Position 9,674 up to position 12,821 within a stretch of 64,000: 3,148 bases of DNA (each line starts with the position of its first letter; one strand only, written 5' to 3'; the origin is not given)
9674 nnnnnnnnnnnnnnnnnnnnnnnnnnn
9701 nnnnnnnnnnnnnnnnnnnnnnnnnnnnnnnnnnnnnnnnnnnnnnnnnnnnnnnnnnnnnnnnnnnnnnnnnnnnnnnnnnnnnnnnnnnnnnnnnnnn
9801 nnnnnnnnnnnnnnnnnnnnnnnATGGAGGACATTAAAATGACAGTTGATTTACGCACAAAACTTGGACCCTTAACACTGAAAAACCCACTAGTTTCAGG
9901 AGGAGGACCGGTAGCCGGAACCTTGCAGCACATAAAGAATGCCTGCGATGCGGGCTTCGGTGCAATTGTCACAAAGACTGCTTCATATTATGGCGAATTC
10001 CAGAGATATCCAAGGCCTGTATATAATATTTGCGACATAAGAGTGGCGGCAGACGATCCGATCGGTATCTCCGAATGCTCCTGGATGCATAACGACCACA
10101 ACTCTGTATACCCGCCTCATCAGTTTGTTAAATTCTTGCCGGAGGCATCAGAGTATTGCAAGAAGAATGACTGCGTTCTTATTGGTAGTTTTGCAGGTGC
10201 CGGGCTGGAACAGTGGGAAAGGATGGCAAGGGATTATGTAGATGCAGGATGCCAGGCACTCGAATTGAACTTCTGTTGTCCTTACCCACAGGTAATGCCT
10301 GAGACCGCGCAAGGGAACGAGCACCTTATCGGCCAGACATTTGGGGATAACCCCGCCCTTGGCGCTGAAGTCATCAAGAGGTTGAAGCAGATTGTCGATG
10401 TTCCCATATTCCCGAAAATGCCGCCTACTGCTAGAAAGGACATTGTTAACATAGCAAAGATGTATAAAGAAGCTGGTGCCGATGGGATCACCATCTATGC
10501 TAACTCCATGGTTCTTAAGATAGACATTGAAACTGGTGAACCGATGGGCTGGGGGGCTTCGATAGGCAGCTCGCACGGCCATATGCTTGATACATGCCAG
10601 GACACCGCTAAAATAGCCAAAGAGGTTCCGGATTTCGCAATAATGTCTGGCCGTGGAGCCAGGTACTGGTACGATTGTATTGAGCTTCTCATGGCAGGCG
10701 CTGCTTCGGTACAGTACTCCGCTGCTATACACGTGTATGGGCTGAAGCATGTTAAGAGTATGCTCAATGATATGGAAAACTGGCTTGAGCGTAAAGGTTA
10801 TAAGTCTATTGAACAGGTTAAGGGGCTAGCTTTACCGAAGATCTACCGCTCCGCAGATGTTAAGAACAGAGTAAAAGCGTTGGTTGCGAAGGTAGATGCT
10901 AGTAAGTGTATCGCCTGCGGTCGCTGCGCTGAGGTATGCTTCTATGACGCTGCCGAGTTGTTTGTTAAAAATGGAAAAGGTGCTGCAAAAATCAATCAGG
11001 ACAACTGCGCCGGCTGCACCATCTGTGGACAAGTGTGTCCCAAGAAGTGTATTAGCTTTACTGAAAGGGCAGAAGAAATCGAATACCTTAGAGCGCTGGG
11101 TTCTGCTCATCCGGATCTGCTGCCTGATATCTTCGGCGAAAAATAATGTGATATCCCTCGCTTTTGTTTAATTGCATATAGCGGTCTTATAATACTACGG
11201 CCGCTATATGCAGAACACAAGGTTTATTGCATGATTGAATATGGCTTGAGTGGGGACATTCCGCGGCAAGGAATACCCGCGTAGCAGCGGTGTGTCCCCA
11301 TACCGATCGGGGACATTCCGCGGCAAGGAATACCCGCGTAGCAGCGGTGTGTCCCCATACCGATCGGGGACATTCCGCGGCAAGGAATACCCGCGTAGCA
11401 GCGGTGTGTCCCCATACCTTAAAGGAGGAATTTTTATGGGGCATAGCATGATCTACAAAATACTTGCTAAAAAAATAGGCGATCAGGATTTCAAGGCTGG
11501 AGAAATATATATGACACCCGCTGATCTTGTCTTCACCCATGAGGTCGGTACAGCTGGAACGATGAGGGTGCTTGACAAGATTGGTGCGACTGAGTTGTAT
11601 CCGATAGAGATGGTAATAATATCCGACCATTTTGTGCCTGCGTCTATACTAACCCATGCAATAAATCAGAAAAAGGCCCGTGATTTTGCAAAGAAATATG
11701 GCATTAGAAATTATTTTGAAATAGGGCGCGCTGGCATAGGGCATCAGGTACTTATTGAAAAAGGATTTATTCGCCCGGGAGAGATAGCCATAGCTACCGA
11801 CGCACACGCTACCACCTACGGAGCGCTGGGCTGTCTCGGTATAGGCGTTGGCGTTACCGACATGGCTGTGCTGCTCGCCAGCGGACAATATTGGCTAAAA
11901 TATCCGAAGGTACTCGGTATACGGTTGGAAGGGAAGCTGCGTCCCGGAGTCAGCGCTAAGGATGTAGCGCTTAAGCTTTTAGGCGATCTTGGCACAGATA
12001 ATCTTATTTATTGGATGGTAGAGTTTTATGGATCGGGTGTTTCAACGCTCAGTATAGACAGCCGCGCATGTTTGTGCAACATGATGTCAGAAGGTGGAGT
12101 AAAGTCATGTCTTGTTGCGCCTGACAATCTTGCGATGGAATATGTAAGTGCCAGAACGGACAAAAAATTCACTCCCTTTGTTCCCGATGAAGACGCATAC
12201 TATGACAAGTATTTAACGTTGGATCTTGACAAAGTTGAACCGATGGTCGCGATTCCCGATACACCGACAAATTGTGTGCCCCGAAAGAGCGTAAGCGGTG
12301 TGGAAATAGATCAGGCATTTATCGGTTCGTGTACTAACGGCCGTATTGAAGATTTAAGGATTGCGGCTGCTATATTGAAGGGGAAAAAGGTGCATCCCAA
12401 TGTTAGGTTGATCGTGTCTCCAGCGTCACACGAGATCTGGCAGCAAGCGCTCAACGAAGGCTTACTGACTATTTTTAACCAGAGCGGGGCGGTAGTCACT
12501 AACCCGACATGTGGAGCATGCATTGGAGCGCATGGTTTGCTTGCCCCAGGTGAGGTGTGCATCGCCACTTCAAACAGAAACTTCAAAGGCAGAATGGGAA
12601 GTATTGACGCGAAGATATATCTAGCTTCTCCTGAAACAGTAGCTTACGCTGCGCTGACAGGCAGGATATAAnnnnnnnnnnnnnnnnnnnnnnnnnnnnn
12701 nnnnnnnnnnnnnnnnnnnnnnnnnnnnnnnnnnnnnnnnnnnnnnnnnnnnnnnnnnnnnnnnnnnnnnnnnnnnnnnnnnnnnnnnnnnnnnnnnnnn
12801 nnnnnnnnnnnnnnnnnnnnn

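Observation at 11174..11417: Family of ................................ hairpin repeats sitting exactly at 5' UTR/RBS junctions, including a 3 x 57-bp tandem array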

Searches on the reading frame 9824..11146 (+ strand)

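Call 81: search_protein_families(library=ncbifam, proteins=[window:9824-11146:+])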
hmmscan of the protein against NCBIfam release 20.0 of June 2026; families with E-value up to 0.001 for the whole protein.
window:9824-11146:+ (440 aa): 54 families (the best 25 are shown)
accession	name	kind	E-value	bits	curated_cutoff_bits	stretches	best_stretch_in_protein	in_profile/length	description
NF006183.0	PRK08318.1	equivalog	2.3e-50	171.6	335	1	8-418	2-403/422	NAD-dependent dihydropyrimidine dehydrogenase subunit PreA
TIGR01037.2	pyrD_sub1_fam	subfamily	5.4e-34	117.6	270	1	10-336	1-299/300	dihydroorotate dehydrogenase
NF005741.0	PRK07565.1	subfamily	4.4e-32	111.5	303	1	8-349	2-319/335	dihydroorotate dehydrogenase-like protein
NF005574.0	PRK07259.1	equivalog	1.5e-30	106.1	269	1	8-336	3-302/304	dihydroorotate dehydrogenase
NF041011.1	dihydoor_dh_Arch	equivalog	3.3e-24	85.5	330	1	13-336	2-287/289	dihydroorotate dehydrogenase PyrD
TIGR01944.1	rnfB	subfamily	3.9e-10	39.6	68.7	1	345-421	98-171/190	RnfABCDGE type electron transport complex subunit B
NF042909.1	FMH_DH_FwdF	exception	8.5e-10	38.2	375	1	355-417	220-281/336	tungsten-dependent formylmethanofuran dehydrogenase subunit FwdF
NF003475.0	PRK05113.1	equivalog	1.2e-09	38.3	203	1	345-420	98-170/190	electron transport complex subunit RsxB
NF038196.1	ferrodoxin_EFR1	subfamily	3.4e-09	37.1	75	1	328-417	153-236/242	EFR1 family ferrodoxin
NF040770.1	hetero_SS_HdrA2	exception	5.6e-09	34.7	1100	1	348-417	565-630/777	CoB-CoM heterodisulfide reductase HdrA2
TIGR02936.1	fdxN_nitrog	equivalog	6.9e-09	35.7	80.55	1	347-383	8-44/91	ferredoxin III, nif-specific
NF002702.0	PRK02506.1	equivalog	9.3e-09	34.8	301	1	8-334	2-307/313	dihydroorotate oxidase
TIGR02179.1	PorD_KorD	subfamily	1.2e-07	31.7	60.05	1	357-414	22-76/78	2-oxoacid:acceptor oxidoreductase, delta subunit, pyruvate/2-ketoisovalerate family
TIGR01971.1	NuoI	subfamily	1.4e-07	31.1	113.05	0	345-377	66-98/121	NADH-quinone oxidoreductase, chain I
NF040684.1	PorD_Arch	equivalog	5.9e-07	29.5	120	1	357-412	29-81/85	pyruvate synthase subunit PorD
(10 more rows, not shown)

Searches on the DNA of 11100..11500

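Call 15: search_rna_families(source=window, start=11100, end=11500, threshold=evalue, max_evalue=10, show_alignments=3)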
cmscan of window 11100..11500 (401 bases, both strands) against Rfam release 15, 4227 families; matches with E-value up to 10: 4.
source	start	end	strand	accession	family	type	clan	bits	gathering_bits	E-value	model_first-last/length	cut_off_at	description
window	11346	11446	+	RF01718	Polynucleobacter-1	Gene; sRNA;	-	17.9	37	0.088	1-141/141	no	Polynucleobacter-1 RNA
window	11302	11368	+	RF03819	mir-Ro6-3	Gene; miRNA;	-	17.4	79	4.3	1-72/72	no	mir-Ro6-3 microRNA precursor family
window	11351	11438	+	RF02980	freshwater-2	Cis-reg;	-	16.1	49.9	5.1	1-84/84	no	freshwater-2 RNA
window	11281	11427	+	RF00058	HgcF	Gene; snRNA; snoRNA; HACA-box;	-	10.9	70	3.2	1-168/168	no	HgcF RNA (Pab35)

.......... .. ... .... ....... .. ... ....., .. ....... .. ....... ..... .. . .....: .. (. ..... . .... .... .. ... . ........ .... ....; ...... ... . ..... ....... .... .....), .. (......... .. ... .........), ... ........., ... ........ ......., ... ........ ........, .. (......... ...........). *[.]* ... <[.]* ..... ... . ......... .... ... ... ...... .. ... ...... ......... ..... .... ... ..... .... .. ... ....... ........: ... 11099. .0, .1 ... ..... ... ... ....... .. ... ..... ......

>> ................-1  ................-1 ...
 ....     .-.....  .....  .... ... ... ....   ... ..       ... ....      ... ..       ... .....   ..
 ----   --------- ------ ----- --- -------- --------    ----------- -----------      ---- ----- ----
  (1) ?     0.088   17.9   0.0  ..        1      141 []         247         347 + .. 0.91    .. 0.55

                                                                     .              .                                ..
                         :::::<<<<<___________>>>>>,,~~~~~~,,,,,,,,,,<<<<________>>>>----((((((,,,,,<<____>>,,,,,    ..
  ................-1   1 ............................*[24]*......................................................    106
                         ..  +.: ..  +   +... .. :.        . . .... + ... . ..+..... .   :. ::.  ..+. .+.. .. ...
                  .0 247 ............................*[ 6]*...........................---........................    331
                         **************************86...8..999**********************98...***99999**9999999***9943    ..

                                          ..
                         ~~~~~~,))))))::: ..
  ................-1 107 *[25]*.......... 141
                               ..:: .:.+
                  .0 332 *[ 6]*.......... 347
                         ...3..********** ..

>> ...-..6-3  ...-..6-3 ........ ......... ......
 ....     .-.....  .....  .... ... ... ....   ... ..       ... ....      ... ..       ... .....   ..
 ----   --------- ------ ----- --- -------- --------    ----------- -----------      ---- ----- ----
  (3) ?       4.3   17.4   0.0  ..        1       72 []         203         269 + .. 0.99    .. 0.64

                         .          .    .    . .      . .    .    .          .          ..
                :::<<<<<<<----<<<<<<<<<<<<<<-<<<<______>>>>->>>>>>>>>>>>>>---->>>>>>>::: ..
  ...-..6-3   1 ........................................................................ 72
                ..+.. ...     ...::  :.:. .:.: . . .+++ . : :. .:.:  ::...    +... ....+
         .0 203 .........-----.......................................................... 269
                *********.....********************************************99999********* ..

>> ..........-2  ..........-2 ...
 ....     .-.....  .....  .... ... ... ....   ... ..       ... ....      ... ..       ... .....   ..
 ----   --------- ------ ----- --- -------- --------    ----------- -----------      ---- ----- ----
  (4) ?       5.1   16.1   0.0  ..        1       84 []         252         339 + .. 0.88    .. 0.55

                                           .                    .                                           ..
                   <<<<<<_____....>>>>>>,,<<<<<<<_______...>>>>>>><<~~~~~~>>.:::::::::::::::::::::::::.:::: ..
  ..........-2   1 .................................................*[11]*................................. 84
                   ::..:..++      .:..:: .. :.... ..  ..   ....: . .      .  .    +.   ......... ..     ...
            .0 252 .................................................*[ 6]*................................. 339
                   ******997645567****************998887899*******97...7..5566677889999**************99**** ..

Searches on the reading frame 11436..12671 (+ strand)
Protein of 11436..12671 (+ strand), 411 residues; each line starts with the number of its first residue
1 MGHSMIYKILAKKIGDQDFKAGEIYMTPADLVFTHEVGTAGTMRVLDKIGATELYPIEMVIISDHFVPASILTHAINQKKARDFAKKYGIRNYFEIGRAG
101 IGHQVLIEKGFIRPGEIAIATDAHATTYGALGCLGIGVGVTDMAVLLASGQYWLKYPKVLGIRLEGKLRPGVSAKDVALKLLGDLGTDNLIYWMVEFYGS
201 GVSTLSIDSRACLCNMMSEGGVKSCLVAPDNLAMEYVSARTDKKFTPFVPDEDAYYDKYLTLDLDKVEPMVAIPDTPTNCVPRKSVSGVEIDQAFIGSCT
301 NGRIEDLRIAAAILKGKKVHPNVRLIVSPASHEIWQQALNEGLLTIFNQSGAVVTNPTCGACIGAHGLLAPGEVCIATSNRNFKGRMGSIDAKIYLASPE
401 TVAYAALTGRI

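Call 24: find_encoding_contigs(protein=window:11436-12671:+, flank=3000, max_places=6)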
Protein window:11436-12671:+ (411 aa): 1 contig read that carries it; 1 place shown.
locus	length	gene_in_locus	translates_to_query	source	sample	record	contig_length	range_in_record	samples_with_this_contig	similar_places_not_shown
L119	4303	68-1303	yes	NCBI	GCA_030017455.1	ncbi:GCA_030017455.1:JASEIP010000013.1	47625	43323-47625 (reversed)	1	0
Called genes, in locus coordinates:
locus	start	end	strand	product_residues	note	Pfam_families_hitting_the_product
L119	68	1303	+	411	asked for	PF00330:Aconitase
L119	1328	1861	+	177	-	PF00694:Aconitase_C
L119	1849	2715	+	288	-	PF02653:BPD_transp_2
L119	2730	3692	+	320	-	PF02653:BPD_transp_2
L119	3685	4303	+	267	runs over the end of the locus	PF13175:AAA_15 (weak), PF00005:ABC_tran, PF13304:AAA_21 (faint), PF12399:BCA_ABC_TP_C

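Call 81: search_protein_families(library=ncbifam, proteins=[window:11436-12671:+])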
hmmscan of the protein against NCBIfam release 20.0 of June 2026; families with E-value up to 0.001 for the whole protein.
window:11436-12671:+ (411 aa): 19 families
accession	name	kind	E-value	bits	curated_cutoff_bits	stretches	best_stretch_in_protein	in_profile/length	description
NF001614.1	PRK00402.1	subfamily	4.3e-148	493.4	385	1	5-411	3-411/415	aconitase/3-isopropylmalate dehydratase large subunit family protein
TIGR01343.1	hacA_fam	subfamily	2.3e-141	471.1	385.7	1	6-411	3-408/412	homoaconitate hydratase family protein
TIGR02086.1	IPMI_arch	subfamily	3e-139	464.3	410.15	1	4-411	2-406/411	3-isopropylmalate dehydratase/homoaconitate hydratase family large subunit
TIGR02083.1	LEU2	equivalog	2.6e-128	428.5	610.65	1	5-411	3-413/419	3-isopropylmalate dehydratase large subunit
NF040615.1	HacA_Meth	equivalog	6.7e-120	400.6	550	1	5-411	3-415/419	homoaconitase large subunit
NF005558.0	PRK07229.1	equivalog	7.1e-97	325.5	612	1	1-411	1-409/647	aconitate hydratase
NF009116.0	PRK12466.1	subfamily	8.4e-89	298.3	531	2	29-281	29-301/472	3-isopropylmalate dehydratase large subunit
NF004016.0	PRK05478.1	subfamily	1.4e-82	277.7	510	2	29-281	28-299/468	3-isopropylmalate dehydratase large subunit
TIGR01342.1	acon_putative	hypoth_equivalog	3.3e-81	273.4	719.15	1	6-411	3-406/655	putative aconitate hydratase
TIGR00139.1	h_aconitase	equivalog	1.3e-70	238.7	529.9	2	34-240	37-243/709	homoaconitase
TIGR00170.1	leuC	equivalog_domain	4.5e-68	229.9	560.25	2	62-282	60-299/466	3-isopropylmalate dehydratase large subunit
TIGR01340.1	aconitase_mito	equivalog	2.1e-49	168.5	825.35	1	85-410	121-471/745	aconitate hydratase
NF008503.0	PRK11413.1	equivalog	1.6e-42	145.4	641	2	55-280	83-308/753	hydratase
NF006690.0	PRK09238.1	equivalog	1.4e-38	132.5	782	1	248-411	649-811/852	bifunctional aconitate hydratase 2/2-methylisocitrate dehydratase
NF006757.0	PRK09277.1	subfamily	1.4e-35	122.3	686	2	116-286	205-388/888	aconitate hydratase AcnA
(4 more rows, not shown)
